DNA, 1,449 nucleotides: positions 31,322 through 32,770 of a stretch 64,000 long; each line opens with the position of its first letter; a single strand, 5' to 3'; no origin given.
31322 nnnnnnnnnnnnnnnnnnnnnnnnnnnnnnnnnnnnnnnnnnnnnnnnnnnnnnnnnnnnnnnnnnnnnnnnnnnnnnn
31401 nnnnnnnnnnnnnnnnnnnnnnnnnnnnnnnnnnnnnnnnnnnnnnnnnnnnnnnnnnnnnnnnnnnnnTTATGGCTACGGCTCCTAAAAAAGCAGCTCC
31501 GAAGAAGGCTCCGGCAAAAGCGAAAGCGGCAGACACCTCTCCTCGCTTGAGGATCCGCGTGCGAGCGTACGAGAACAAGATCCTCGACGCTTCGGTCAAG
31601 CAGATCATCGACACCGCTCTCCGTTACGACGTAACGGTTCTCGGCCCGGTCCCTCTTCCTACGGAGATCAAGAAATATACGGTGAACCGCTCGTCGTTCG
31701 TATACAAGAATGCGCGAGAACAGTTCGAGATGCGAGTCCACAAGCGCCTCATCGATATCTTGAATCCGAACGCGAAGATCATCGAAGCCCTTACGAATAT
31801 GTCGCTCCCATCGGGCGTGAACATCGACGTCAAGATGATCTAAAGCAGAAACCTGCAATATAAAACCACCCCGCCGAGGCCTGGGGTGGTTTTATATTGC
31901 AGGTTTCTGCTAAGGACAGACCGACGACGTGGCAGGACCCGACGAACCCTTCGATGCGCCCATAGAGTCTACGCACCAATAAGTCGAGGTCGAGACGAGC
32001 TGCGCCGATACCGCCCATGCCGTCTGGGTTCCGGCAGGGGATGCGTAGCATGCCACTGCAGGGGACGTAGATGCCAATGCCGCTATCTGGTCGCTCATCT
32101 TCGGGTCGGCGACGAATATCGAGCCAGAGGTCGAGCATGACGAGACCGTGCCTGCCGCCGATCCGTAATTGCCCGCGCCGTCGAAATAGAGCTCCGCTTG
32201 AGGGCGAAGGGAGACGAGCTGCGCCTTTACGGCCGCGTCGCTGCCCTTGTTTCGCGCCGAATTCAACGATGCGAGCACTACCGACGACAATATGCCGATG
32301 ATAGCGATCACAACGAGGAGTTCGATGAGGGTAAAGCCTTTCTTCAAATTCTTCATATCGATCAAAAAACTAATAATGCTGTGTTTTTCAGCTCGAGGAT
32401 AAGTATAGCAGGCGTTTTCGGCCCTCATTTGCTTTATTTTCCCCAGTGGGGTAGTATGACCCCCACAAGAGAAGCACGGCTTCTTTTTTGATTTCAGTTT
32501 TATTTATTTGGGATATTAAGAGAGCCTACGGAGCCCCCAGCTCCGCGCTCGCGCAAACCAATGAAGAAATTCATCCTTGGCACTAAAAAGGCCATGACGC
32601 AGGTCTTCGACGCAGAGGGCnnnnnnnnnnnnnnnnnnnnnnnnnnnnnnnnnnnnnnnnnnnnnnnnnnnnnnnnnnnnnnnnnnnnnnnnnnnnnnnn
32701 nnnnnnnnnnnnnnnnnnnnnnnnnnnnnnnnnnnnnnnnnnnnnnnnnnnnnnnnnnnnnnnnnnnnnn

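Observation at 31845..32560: Major type IV pilin gene embedded antisense inside the S10 ribosomal operon (between rpsJ and rplC)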

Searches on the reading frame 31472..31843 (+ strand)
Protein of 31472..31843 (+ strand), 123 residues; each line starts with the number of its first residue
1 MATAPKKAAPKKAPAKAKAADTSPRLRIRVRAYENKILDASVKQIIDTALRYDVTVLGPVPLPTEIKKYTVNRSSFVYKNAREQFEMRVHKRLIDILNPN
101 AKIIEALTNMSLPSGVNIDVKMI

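Call 4: search_protein_families(library=pfam, proteins=[window:31472-31843:+], max_evalue=0.01)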
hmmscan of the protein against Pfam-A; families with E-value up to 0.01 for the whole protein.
window:31472-31843:+ (123 aa): 1 family
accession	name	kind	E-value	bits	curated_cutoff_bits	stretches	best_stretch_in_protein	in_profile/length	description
PF00338.27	Ribosomal_S10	-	4e-30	104.4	21.2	1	27-121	1-98/98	Ribosomal protein S10p/S20e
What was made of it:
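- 31472..31843 (+): rpsJ (ribosomal protein S10), with a roughly 20-aa Lys/Ala-rich N-terminal extension. Pfam Ribosomal_S10, E = 4e-30 (call 4).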

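Call 15: find_related_loci(query=window:31472-31840:+, collection=genome_contigs, flank=6000)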
Query window:31472-31840:+ (123 aa) in genome_contigs; peptide patterns used: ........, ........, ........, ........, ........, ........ (x = any residue, [..] = any of these).
600 stretches matched a pattern (row limit reached: there are more); 547 encode a relative of the query (tblastn E <= 1e-3); the best 80 are kept; 80 distinct loci.
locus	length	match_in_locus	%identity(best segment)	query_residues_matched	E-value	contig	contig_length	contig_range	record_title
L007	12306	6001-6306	96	22-123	2e-62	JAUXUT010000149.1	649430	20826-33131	MAG: bacterium isolate C15_concoct.bin.159_sub C15_k141_471755, whole genome shotgun sequence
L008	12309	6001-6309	95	21-123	8e-62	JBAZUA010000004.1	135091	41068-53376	MAG: Candidatus Paceibacterota bacterium isolate SO_2017_GW1_216 NODE_927_length_135091_cov_1.828273_OW334_2017, whole g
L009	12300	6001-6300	97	24-123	2e-61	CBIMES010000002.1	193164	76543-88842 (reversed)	MAG TPA_asm: uncultured bacterium isolate SRR16817029_binner123_Refined_20 genome assembly, contig: ERZ27393973.28, whol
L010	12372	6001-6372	78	1-123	2e-60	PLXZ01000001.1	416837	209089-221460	MAG: Candidatus Taylorbacteria bacterium isolate palsa_1337 73.20120700_P3D.324_contig_6219, whole genome shotgun sequen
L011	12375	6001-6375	76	1-123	5e-60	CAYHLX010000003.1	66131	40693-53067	MAG TPA_asm: uncultured Candidatus Saccharibacteria bacterium isolate ERP119705_co13_651 genome assembly, contig: NODE_4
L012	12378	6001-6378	78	1-123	3e-60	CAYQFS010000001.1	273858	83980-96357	MAG TPA_asm: uncultured Candidatus Saccharibacteria bacterium isolate SRP298887_co1_199 genome assembly, contig: NODE_8_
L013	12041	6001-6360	76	1-123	7e-60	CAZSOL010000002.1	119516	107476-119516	MAG TPA_asm: uncultured Candidatus Saccharibacteria bacterium isolate SRP329715_co2_59 genome assembly, contig: NODE_300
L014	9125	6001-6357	80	6-122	2e-59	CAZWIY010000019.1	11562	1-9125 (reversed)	MAG TPA_asm: uncultured Candidatus Saccharibacteria bacterium isolate SRP278252_co1_58 genome assembly, contig: NODE_100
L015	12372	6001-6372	76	1-123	6e-59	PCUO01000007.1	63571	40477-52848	MAG: Candidatus Yonathbacteria bacterium CG17_big_fil_post_rev_8_21_14_2_50_43_9 CG17_8_21_14_2.50_scaffold_147_c, whole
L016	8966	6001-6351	79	6-123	9e-59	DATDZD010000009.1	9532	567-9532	MAG TPA_asm: Candidatus Paceibacterota bacterium isolate SMAG_U8183 k141_2100022, whole genome shotgun sequence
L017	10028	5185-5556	77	1-123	6e-59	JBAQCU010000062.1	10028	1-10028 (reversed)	MAG: Minisyncoccia bacterium isolate MFD12004_ilm_asm_bin23 k127_37749, whole genome shotgun sequence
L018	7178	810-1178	80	3-123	3e-58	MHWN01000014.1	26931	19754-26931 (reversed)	MAG: Candidatus Zambryskibacteria bacterium RIFCSPLOWO2_02_FULL_39_26 rifcsplowo2_02_scaffold_2989, whole genome shotgun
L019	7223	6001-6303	88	23-123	1e-58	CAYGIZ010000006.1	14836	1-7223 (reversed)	MAG TPA_asm: uncultured Candidatus Saccharibacteria bacterium isolate ERP113451_co5_102 genome assembly, contig: NODE_22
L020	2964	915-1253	81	11-123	2e-58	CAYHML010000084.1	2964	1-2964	MAG TPA_asm: uncultured Candidatus Saccharibacteria bacterium isolate ERP119705_co13_657 genome assembly, contig: NODE_4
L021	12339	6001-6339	81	11-123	2e-58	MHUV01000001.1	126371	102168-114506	MAG: Candidatus Yonathbacteria bacterium RIFCSPLOWO2_01_FULL_43_27 rifcsplowo2_01_scaffold_1304, whole genome shotgun se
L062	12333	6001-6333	79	16-123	4e-56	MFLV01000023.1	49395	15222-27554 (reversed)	MAG: Candidatus Kaiserbacteria bacterium RIFCSPLOWO2_01_FULL_51_21 rifcsplowo2_01_scaffold_4476, whole genome shotgun se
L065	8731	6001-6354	75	6-123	7e-56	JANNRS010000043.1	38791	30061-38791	MAG: Candidatus Paceibacterota bacterium isolate SOY_31_metabat_326 SOY_31_k141_1180059, whole genome shotgun sequence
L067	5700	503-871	70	1-123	5e-56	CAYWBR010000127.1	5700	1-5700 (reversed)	MAG TPA_asm: uncultured Bacteriovorax sp. isolate SRP342105_co2_339 genome assembly, contig: NODE_16416_length_5700_cov_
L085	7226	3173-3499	77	15-123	2e-55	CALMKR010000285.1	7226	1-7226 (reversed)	MAG TPA_asm: uncultured bacterium isolate SRR5676466_bin.108_CONCOCT_v1.1_MAG genome assembly, contig: ERZ724530.3155, w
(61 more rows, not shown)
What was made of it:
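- The genome scan stopped at its row limit (600 stretches, call 15), so the sample of relatives is incomplete.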

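Call 68: search_protein_families(library=pfam, proteins=[L007:6420-7073:-, L007:7051-7620:+, L009:6513-7151:+, L009:7306-8295:+, L062:6416-7207:+, L065:7358-8026:+, L085:3610-4188:+, L067:1442-2290:+], max_evalue=0.01)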
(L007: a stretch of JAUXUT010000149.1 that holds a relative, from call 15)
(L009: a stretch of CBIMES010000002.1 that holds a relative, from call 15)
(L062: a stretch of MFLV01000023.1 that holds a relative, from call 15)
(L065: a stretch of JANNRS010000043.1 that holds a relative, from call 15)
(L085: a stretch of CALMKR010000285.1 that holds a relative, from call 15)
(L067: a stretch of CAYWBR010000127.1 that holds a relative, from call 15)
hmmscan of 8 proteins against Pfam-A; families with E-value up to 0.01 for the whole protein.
L007:6420-7073:- (217 aa): 1 family
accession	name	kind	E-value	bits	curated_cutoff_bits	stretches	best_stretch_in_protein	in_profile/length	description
PF03006.26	HlyIII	-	5e-37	128.2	26.2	1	24-217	1-209/224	Haemolysin-III related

L007:7051-7620:+ (189 aa): 0 families

L009:6513-7151:+ (212 aa): 0 families

L009:7306-8295:+ (329 aa): 0 families

L062:6416-7207:+ (263 aa): 1 family
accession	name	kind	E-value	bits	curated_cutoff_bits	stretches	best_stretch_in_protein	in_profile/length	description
PF22665.2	DUF6293_C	-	0.00071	20.4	27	1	144-252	12-95/101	DUF6293 C-terminal winged helix domain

L065:7358-8026:+ (222 aa): 0 families

L085:3610-4188:+ (192 aa): 0 families

L067:1442-2290:+ (282 aa): 2 families
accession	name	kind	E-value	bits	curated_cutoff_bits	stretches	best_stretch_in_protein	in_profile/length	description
PF02678.22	Pirin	-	6.7e-34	116.6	26.1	1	22-119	5-108/108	Pirin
PF05726.19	Pirin_C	-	3e-24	85.8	27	1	173-277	1-102/103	Pirin C-terminal cupin domain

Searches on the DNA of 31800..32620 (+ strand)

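Call 25: search_rna_families(source=window, start=31800, end=32620, threshold=evalue, max_evalue=10)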
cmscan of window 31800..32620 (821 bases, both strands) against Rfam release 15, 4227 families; matches with E-value up to 10: 6.
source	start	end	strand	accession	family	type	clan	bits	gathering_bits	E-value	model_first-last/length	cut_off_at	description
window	31843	31912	-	RF03908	MIR6459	Gene; miRNA;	-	37.5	100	1.1e-06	1-87/87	no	MIR6459 microRNA precursor family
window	31852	31903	-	RF03988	mir-6301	Gene; miRNA;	-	18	70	0.65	1-78/78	no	mir-6301 microRNA precursor family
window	32364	32460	-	RF01769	greA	Cis-reg; leader;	-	15.6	60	4.7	1-124/124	no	Enterobacteria greA leader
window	32263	32319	-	RF03374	mir-2001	Gene; miRNA;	-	14.4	74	7.4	1-72/72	no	mir-2001 microRNA precursor family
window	31858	31951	-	RF00106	RNAI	Gene; antisense;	-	13.9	47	9.3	1-102/102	no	RNAI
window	32557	32591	+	RF01307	sR55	Gene; snRNA; snoRNA; CD-box;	-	12.4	35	6.6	1-65/65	no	Small nucleolar RNA sR55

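Call 70: build_rna_model(alignment_id=A8, structure=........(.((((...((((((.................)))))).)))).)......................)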
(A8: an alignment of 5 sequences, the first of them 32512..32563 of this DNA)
Model R1 built from alignment A8 (5 sequences, 75 columns); structure: as given.
model positions 52; base pairs 11; branch points 0; effective number of sequences 4.46; information 1.066 bits per position. Calibrated on 0.2 Mb of random sequence (short: E-values are rough).
structure used (alignment columns):
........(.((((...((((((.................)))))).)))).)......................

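Call 71: search_with_rna_model(model_id=R1, sources=[window, L001, L005, L007, L008, L009, L010, L011, L012, L013, L014, L015, L016, L017, L018, L019, L020, L021, L022, L023, L024, L025, L026, L027, L028, L029, L030, L031, L032, L033, L034, L035, L036, L037, L038, L039, L040, L041, L042, L043, L044, L045, L046, L047, L048, L049, L050, L051, L052, L053, L054, L055, L056, L057, L058, L059, L060, L061, L062, L063, L064, L065, L066, L067, L068, L069, L070, L071, L072, L073, L074, L075, L076, L077, L078, L079, L080, L081, L082, L083, L084, L085, L086], max_evalue=1)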
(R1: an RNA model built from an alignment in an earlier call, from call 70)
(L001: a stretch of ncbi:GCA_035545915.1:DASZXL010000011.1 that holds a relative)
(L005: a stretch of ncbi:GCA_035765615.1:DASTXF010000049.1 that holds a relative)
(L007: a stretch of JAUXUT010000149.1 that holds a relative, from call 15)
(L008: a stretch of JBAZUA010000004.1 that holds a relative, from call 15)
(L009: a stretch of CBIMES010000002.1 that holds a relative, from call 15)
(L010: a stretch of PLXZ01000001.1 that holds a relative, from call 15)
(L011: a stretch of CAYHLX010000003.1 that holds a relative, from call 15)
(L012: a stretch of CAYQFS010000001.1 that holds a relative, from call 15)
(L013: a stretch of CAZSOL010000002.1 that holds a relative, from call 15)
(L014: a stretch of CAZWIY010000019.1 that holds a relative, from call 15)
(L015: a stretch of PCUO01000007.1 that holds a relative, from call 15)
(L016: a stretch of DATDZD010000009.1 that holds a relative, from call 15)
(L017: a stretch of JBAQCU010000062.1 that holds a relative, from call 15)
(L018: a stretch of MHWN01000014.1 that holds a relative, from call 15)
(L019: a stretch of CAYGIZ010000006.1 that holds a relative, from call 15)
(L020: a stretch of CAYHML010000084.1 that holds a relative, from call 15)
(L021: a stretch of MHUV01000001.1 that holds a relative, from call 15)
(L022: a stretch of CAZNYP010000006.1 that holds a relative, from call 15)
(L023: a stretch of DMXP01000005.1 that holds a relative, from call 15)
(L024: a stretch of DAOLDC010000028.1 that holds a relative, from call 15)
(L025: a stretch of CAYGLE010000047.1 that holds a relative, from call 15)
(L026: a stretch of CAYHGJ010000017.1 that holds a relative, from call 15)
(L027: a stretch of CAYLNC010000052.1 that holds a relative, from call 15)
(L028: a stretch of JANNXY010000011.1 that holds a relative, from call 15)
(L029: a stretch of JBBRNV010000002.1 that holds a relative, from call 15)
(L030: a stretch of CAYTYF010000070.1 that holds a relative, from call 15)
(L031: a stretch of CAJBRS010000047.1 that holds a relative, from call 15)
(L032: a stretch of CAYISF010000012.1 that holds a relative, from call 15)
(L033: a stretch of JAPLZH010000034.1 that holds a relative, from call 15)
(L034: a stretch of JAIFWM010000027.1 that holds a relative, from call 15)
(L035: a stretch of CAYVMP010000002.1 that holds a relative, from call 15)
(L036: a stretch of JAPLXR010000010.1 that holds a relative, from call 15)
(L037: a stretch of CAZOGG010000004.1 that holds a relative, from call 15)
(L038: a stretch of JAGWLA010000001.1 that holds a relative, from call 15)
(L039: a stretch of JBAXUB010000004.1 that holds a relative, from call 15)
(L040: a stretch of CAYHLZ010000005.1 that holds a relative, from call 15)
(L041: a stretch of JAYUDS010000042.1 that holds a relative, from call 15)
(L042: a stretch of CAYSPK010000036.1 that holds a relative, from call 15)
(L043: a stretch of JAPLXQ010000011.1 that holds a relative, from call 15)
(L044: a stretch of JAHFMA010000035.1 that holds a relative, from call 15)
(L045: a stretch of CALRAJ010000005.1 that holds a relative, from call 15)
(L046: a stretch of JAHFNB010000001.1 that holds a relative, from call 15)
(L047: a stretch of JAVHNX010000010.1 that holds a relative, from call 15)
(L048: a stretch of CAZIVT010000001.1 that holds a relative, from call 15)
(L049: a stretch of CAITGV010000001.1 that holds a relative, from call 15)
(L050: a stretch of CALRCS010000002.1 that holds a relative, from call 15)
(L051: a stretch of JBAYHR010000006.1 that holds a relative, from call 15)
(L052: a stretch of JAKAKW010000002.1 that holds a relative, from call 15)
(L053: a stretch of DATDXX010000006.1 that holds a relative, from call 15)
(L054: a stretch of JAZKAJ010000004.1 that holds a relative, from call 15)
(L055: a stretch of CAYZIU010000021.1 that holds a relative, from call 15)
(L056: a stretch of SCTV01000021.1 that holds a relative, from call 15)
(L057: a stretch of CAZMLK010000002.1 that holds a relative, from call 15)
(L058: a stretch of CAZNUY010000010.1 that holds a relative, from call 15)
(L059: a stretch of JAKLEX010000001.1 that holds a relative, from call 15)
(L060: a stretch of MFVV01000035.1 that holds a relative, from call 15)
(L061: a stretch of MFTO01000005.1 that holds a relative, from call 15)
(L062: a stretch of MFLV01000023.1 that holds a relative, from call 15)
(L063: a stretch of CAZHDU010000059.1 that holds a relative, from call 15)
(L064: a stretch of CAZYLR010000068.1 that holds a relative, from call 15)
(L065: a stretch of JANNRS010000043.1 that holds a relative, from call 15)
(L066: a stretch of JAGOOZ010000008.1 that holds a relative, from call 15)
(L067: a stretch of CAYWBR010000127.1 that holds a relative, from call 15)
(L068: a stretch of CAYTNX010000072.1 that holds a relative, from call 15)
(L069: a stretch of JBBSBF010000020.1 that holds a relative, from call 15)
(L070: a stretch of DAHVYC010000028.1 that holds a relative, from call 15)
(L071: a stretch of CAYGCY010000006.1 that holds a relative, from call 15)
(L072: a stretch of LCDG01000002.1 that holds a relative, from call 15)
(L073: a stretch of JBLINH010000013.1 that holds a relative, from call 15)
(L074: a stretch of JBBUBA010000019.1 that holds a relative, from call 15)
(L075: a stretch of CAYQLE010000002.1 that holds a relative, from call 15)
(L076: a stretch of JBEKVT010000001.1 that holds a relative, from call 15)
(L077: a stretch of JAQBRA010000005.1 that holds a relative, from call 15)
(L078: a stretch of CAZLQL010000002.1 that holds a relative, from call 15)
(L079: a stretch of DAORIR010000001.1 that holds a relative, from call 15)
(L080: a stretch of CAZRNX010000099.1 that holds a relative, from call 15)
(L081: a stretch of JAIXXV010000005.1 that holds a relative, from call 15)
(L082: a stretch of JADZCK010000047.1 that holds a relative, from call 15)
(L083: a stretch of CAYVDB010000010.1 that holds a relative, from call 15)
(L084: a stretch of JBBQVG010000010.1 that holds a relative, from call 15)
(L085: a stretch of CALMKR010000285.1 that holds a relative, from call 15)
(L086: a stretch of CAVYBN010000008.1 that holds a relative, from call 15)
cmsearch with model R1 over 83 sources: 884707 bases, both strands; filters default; matches with E-value up to 1: 6.
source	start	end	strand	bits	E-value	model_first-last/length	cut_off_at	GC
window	32514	32566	+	74.1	6.5e-23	1-52/52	no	0.58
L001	1239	1290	-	74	7.2e-23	1-52/52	no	0.56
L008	6560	6612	+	72.2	3.2e-22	1-52/52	no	0.57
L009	8442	8493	+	69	4.9e-21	1-52/52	no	0.58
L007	7697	7758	+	46.4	1.1e-12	1-52/52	no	0.53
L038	531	581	-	16.6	0.11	1-52/52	no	0.49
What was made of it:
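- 32520..32552 (+): Leader hairpin 2: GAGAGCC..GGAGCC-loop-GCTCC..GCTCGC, immediately 5' of the rplC start codon. Covariance model R1 hits only this clade (call 71).
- Tried and rejected: It found no members beyond the five seed lineages among 83 sources, the window plus 82 fetched loci (call 71).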
